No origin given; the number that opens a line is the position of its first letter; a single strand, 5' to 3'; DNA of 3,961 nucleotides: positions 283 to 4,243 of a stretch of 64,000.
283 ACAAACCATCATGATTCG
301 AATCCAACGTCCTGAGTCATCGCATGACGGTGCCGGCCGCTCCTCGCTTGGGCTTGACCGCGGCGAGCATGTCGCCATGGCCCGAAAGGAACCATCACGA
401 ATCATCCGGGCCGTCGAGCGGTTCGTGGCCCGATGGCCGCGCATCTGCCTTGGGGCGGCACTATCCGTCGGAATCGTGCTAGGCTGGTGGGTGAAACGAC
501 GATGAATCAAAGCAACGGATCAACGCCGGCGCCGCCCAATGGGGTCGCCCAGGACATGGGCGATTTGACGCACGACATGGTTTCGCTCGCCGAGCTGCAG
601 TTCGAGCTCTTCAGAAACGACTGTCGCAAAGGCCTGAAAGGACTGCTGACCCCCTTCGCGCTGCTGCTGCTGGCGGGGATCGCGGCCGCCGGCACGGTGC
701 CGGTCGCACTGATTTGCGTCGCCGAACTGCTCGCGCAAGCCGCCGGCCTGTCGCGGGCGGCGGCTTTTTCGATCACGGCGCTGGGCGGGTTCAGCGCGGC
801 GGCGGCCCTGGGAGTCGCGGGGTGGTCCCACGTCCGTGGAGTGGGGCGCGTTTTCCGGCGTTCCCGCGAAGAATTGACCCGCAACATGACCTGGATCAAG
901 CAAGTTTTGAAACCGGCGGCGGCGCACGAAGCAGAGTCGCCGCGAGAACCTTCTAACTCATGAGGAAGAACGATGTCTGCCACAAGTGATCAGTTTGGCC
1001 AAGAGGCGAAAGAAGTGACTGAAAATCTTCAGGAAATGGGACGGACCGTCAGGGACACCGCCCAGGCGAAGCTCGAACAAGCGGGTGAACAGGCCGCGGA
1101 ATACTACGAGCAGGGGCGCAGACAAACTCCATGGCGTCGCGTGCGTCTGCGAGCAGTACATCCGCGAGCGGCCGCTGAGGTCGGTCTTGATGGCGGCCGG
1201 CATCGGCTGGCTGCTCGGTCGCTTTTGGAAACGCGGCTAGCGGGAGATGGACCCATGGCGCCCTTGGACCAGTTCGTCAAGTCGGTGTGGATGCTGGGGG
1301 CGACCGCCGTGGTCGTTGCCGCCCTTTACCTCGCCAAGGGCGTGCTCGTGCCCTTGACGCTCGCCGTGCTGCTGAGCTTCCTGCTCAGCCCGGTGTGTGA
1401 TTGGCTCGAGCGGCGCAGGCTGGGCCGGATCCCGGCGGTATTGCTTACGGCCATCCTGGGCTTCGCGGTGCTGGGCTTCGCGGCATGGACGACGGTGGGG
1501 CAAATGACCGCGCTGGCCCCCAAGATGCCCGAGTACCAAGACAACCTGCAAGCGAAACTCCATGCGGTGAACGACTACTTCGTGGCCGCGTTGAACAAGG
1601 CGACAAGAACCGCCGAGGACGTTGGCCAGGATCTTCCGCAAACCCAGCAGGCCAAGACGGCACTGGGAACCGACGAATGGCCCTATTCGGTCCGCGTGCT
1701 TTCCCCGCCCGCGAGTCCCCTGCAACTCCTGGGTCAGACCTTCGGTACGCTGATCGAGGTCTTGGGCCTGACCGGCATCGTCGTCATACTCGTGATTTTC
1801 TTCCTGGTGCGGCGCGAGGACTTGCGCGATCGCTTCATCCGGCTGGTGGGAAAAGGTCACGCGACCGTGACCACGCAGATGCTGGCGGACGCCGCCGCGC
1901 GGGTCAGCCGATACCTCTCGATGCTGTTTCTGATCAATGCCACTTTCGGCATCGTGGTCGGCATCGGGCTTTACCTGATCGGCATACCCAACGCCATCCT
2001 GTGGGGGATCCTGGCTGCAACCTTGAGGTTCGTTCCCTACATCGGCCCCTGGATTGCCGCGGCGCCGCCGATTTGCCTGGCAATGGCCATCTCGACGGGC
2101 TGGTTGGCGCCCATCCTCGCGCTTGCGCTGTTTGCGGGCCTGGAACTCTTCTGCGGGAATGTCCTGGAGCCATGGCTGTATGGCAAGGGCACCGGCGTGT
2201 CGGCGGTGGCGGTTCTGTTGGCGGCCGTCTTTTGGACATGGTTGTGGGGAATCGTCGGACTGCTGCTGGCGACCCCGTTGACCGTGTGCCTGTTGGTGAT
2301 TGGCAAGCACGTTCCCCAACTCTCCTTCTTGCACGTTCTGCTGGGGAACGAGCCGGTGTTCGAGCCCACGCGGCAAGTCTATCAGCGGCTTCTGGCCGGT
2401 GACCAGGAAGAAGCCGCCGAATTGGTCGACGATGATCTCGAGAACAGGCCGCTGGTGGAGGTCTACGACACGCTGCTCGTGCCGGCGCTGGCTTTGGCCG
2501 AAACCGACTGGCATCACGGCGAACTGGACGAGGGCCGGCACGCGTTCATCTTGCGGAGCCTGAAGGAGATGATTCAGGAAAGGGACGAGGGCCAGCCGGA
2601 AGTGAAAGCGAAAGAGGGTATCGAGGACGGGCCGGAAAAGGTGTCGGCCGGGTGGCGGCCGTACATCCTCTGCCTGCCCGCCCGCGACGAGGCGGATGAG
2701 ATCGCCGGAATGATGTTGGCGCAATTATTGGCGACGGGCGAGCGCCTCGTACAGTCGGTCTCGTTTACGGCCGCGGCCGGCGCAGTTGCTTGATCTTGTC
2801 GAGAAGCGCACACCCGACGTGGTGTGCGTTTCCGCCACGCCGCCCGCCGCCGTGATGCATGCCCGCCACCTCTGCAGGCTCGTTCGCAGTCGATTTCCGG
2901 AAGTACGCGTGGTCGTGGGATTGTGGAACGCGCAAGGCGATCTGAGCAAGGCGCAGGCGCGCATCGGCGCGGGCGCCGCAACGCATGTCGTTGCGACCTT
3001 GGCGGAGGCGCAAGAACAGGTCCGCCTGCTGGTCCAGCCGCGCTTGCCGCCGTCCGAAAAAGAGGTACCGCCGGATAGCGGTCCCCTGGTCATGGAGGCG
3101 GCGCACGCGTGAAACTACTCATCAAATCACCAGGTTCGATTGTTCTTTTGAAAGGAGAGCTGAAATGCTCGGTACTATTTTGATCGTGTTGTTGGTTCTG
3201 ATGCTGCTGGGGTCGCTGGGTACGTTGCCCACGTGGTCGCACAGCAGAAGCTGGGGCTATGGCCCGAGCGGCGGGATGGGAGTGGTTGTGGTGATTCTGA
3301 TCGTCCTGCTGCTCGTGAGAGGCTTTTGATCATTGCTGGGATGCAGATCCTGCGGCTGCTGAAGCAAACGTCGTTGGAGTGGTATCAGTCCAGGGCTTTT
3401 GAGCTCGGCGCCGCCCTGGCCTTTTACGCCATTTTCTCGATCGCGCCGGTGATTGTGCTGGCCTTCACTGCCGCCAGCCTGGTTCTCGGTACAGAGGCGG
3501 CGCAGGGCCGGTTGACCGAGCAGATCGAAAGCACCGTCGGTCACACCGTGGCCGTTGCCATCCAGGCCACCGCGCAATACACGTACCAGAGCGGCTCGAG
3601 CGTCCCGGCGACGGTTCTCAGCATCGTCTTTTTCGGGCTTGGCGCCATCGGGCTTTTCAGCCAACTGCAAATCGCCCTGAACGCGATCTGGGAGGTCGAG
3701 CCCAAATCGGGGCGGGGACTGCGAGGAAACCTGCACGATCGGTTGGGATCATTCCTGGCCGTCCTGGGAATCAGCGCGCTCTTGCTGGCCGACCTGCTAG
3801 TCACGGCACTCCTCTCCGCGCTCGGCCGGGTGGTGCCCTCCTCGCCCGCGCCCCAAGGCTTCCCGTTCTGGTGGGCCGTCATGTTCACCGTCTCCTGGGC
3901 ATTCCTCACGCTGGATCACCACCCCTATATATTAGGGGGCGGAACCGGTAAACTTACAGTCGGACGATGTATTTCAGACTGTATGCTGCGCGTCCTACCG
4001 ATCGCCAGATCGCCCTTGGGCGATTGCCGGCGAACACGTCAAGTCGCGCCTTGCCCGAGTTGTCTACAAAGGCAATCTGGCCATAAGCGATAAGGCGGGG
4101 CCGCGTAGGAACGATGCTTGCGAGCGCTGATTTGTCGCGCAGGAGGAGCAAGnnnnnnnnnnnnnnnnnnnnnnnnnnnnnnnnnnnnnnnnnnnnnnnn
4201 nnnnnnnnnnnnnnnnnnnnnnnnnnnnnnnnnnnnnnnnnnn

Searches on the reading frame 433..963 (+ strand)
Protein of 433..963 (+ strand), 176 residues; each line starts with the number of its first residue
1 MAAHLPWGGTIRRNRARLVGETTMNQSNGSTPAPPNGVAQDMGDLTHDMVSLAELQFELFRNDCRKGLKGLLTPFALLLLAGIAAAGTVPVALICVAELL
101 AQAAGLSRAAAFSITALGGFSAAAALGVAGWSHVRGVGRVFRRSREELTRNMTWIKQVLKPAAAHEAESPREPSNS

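Call 41: search_protein_families(library=pfam, proteins=[window:433-963:+], max_evalue=0.001)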
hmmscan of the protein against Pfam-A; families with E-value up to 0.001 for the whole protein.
window:433-963:+ (176 aa): 1 family
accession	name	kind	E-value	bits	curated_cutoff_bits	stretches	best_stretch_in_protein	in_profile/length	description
PF07332.16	Phage_holin_3_6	-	1.8e-14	54.2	28.4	1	43-156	5-116/116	Putative Actinobacterial Holin-X, holin superfamily III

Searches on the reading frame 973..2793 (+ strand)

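Call 41: search_protein_families(library=pfam, proteins=[window:973-2793:+], max_evalue=0.001)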
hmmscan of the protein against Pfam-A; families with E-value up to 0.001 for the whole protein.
window:973-2793:+ (606 aa): 2 families
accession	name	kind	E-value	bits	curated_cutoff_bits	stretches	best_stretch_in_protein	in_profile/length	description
PF01594.21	AI-2E_transport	-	1.9e-47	162.5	34.3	1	106-444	2-323/327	AI-2E family transporter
PF02607.22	B12-binding_2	-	8e-05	23.2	23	1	468-518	4-54/74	B12 binding domain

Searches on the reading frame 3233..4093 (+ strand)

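Call 41: search_protein_families(library=pfam, proteins=[window:3233-4093:+], max_evalue=0.001)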
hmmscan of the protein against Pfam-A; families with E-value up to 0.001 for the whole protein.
window:3233-4093:+ (286 aa): 1 family
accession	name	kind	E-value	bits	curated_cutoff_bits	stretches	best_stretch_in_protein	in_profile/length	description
PF03631.20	Virul_fac_BrkB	-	7.8e-19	68.8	33.7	1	54-225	4-172/259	Virulence factor BrkB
